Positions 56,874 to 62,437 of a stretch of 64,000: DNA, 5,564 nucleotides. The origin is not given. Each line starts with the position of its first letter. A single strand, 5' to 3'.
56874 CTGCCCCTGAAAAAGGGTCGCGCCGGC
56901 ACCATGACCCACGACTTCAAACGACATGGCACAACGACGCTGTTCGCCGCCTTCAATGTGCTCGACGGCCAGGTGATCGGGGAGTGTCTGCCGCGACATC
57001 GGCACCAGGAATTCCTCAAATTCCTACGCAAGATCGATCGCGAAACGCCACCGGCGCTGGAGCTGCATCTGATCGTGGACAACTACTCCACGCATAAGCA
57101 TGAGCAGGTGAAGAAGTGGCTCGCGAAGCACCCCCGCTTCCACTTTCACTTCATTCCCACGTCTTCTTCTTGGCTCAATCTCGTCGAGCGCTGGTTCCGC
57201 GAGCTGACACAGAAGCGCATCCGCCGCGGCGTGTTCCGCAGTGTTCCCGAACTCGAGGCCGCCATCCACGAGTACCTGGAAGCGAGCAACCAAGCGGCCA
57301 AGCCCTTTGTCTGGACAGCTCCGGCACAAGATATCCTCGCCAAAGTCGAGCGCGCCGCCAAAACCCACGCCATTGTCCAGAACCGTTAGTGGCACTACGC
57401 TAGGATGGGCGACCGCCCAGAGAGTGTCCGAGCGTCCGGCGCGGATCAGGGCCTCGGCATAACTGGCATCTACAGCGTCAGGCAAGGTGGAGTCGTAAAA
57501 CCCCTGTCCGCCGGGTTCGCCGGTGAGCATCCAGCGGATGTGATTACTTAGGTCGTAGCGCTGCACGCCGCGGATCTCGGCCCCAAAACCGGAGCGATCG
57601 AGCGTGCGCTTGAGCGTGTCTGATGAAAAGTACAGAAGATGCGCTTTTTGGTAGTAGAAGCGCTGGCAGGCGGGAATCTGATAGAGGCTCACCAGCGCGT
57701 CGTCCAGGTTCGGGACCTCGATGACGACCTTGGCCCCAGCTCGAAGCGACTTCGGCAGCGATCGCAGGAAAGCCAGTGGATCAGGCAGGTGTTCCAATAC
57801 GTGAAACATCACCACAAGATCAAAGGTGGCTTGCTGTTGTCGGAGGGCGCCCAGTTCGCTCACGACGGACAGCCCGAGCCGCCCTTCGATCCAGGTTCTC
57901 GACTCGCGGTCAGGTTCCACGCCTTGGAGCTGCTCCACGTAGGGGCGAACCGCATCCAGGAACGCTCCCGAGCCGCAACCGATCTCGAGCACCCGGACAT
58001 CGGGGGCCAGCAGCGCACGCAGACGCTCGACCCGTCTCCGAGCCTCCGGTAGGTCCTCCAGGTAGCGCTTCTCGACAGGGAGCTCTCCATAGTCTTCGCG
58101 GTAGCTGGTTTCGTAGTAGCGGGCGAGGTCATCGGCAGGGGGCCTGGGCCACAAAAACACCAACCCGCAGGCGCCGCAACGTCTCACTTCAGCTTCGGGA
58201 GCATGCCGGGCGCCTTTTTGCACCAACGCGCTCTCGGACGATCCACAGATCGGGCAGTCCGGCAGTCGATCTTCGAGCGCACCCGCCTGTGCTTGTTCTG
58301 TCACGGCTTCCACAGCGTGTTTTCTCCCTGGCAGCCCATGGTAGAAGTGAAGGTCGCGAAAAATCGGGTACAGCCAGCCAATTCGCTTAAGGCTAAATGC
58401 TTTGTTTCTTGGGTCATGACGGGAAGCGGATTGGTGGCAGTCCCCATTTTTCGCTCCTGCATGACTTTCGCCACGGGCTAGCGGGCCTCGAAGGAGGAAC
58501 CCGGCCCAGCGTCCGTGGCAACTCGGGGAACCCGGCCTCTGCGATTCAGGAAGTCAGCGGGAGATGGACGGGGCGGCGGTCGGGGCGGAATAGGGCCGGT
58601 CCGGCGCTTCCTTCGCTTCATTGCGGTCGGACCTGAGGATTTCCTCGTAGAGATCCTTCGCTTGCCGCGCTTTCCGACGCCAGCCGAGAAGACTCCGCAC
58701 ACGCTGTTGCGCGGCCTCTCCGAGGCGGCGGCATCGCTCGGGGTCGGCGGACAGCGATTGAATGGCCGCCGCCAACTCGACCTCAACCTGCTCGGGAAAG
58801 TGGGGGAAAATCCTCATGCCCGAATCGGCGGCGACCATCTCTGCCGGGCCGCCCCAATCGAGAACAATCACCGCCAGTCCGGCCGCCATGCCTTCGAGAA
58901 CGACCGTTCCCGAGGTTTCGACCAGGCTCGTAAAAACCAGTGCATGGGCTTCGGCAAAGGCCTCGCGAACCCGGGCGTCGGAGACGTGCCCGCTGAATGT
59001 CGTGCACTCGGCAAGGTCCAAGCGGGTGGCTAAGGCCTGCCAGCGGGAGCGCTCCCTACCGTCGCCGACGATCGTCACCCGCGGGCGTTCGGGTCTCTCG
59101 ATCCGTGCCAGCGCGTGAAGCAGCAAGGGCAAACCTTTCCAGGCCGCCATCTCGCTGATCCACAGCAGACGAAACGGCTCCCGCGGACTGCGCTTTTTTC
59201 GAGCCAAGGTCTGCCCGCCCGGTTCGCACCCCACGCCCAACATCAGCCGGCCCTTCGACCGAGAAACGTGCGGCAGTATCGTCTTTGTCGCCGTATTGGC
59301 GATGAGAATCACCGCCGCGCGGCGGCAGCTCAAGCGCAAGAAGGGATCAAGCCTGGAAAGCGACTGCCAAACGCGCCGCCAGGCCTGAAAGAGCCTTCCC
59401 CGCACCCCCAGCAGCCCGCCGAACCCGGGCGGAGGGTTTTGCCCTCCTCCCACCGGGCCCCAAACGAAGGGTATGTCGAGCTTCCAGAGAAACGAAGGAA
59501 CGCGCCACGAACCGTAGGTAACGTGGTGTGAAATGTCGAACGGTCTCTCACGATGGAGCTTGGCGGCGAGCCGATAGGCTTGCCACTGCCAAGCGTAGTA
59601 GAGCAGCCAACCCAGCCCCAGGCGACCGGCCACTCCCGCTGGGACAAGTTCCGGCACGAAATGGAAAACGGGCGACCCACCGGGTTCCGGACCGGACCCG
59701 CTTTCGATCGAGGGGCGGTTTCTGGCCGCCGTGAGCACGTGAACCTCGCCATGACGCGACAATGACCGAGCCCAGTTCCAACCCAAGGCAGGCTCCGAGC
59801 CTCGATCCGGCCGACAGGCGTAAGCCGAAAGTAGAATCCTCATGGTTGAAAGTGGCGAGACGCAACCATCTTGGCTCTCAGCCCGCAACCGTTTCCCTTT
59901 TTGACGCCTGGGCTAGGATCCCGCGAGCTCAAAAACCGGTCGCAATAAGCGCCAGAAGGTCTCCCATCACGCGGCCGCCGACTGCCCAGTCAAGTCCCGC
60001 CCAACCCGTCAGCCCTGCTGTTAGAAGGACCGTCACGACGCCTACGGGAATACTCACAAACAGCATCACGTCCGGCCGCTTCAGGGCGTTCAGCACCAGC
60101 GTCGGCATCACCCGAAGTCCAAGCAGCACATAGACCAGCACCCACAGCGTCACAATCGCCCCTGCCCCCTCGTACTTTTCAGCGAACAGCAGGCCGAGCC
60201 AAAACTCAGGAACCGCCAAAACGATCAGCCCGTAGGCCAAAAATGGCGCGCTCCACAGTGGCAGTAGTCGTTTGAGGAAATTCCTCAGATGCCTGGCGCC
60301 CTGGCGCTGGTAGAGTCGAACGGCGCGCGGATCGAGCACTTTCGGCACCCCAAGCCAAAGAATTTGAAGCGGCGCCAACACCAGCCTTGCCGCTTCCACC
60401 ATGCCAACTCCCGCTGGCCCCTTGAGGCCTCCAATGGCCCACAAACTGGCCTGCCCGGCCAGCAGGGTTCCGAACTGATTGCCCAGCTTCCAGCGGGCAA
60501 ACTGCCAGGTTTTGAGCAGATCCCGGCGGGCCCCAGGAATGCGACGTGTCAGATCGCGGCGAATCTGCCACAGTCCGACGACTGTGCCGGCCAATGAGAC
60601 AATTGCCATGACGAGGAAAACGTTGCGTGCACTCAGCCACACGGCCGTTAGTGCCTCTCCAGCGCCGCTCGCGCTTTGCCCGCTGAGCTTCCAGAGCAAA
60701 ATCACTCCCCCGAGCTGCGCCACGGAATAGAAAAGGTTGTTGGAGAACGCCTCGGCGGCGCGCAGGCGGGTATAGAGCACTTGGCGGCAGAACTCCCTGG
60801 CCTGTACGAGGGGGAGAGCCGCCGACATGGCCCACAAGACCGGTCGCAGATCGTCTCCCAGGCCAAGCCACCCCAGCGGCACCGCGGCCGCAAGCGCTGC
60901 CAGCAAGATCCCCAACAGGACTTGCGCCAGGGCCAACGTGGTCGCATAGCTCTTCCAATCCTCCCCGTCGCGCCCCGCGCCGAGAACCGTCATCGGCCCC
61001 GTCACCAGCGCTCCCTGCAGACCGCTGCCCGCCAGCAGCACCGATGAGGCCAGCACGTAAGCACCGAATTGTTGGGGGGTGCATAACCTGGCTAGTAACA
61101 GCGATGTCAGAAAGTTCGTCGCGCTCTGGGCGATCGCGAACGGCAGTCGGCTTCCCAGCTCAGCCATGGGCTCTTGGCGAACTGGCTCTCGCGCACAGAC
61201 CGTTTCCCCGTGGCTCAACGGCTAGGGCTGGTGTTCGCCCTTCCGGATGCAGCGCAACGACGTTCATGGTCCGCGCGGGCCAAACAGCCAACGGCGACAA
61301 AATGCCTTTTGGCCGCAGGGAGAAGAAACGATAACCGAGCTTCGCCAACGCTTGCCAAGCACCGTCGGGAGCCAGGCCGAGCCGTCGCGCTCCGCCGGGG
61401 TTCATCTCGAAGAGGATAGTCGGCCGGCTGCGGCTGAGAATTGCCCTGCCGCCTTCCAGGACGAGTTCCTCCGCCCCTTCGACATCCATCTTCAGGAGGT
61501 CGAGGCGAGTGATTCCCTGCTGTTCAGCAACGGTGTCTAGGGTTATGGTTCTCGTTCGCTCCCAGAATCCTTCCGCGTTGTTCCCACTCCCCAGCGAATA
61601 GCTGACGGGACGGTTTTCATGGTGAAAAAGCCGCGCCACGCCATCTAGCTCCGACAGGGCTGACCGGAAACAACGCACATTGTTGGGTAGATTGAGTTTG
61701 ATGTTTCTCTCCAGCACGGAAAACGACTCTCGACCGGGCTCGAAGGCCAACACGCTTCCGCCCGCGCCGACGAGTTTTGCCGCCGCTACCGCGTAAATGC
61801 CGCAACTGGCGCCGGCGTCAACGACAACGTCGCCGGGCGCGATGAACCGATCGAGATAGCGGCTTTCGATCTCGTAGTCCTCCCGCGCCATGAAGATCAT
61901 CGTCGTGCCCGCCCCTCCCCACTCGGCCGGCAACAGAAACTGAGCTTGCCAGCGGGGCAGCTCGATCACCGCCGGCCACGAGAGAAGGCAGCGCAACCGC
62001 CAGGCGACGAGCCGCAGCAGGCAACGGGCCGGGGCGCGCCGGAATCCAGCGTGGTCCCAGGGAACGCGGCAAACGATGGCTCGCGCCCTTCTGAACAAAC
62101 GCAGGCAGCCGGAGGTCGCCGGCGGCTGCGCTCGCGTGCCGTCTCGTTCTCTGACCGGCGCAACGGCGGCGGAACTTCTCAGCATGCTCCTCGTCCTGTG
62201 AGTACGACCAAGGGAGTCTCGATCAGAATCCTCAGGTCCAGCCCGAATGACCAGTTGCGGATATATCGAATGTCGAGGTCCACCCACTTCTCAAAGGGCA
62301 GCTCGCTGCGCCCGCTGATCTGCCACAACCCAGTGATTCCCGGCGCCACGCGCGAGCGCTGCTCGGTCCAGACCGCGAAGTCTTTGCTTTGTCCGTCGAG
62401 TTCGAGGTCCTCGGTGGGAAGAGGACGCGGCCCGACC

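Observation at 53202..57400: Nonulosonic-acid genes (neuB plus cytidylyltransferase) bracketed by two inverted near-identical IS630 copies: a potential invertible or excisable cassette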

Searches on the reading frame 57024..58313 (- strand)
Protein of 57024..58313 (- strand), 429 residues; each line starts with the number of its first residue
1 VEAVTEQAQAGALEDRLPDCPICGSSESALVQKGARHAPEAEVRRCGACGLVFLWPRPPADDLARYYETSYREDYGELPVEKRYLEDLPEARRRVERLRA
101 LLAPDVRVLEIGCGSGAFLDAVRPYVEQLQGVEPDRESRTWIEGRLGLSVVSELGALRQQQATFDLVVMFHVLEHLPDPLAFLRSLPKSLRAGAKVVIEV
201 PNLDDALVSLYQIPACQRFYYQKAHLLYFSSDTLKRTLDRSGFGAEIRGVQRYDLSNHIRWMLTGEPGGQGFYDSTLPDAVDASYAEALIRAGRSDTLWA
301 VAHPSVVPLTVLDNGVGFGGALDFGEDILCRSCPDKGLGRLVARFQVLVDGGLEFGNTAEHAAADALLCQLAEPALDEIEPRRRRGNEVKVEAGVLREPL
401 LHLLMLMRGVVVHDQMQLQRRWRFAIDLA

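Call 9: search_protein_families(library=ncbifam, proteins=[window:57024-58313:-])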
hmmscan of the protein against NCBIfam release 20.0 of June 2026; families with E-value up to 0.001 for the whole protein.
window:57024-58313:- (429 aa): 7 families
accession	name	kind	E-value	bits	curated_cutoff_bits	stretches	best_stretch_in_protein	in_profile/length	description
TIGR00452.1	TIGR00452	equivalog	5.2e-07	28.8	275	1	105-251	118-269/316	tRNA 5-methoxyuridine(34)/uridine 5-oxyacetic acid(34) synthase CmoB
TIGR01983.1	UbiG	equivalog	7.6e-07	28.7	102.95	1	105-200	50-153/228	bifunctional 2-polyprenyl-6-hydroxyphenol methylase/3-demethylubiquinol 3-O-methyltransferase UbiG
TIGR02081.1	metW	equivalog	1.2e-06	28.2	189.5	1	96-203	5-112/194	methionine biosynthesis protein MetW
TIGR04345.1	ovoA_Cterm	equivalog_domain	3.5e-06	26.7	170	1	157-201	128-172/242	putative 4-mercaptohistidine N1-methyltransferase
NF011650.0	PRK15068.1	equivalog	1.1e-05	24.5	209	1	107-244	125-269/324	tRNA 5-methoxyuridine(34)/uridine 5-oxyacetic acid(34) synthase CmoB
NF045667.1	MTase_DVU1556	equivalog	2.3e-05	23.9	155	1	102-198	20-119/213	DVU_1556 family methyltransferase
NF008686.0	PRK11705.1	equivalog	0.0002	20.6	400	1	102-176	165-241/383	cyclopropane fatty acyl phospholipid synthase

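Call 13: find_encoding_contigs(protein=window:57024-58313:-, flank=10000, max_places=10)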
Protein window:57024-58313:- (429 aa): no gene with exactly this product is on record in the collection.

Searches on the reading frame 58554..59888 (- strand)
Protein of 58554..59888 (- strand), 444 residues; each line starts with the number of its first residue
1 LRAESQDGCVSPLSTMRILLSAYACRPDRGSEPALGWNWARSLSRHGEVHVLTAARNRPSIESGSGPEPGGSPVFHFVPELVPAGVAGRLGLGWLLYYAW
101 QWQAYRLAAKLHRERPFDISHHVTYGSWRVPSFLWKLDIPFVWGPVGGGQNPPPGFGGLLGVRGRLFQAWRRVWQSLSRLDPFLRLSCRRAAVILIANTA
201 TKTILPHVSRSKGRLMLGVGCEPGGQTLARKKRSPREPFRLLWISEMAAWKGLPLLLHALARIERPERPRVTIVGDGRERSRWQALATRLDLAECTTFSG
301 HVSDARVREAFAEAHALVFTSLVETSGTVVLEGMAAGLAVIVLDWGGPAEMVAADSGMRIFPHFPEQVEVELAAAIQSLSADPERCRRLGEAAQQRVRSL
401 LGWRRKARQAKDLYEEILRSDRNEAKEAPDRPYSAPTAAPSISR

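Call 6: search_protein_families(library=pfam, proteins=[window:58554-59888:-], max_evalue=0.001)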
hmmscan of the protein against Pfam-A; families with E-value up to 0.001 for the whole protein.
window:58554-59888:- (444 aa): 4 families
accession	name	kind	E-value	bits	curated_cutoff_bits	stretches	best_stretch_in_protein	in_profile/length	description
PF00534.26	Glycos_transf_1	-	3.6e-27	95.4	26.4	1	229-396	6-172/172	Glycosyl transferases group 1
PF13692.12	Glyco_trans_1_4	-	1.1e-22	81.3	27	1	240-382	3-142/142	Glycosyl transferases group 1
PF13524.12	Glyco_trans_1_2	-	3.8e-09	37.1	25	1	256-410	5-142/144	Glycosyl transferase-like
PF20706.3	GT4-conflict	-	2.7e-06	27.1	26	1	219-409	179-384/385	Family 4 Glycosyltransferase in conflict systems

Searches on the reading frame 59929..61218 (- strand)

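Call 6: search_protein_families(library=pfam, proteins=[window:59929-61218:-], max_evalue=0.001)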
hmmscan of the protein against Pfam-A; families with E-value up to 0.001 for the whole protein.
window:59929-61218:- (429 aa): 1 family
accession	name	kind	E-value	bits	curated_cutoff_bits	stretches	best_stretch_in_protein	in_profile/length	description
PF13440.11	Polysacc_synt_3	-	0.00049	19.9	23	0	41-350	1-289/293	Polysaccharide biosynthesis protein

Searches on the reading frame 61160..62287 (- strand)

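Call 9: search_protein_families(library=ncbifam, proteins=[window:61160-62287:-])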
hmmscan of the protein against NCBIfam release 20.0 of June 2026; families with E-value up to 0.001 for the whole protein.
window:61160-62287:- (375 aa): 3 families
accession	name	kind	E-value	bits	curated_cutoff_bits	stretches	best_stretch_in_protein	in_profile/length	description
TIGR01444.1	fkbM_fam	subfamily_domain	6.1e-27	94.8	37.7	1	154-295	1-142/143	FkbM family methyltransferase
TIGR02469.1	CbiT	equivalog_domain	1.3e-06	28.7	78.3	1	149-210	17-77/124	precorrin-6Y C5,15-methyltransferase (decarboxylating) subunit CbiT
NF047649.1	MTase_UXPK_star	exception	0.00078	18.5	460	0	149-183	75-109/283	methyltransferase/UXPK-star double selenoprotein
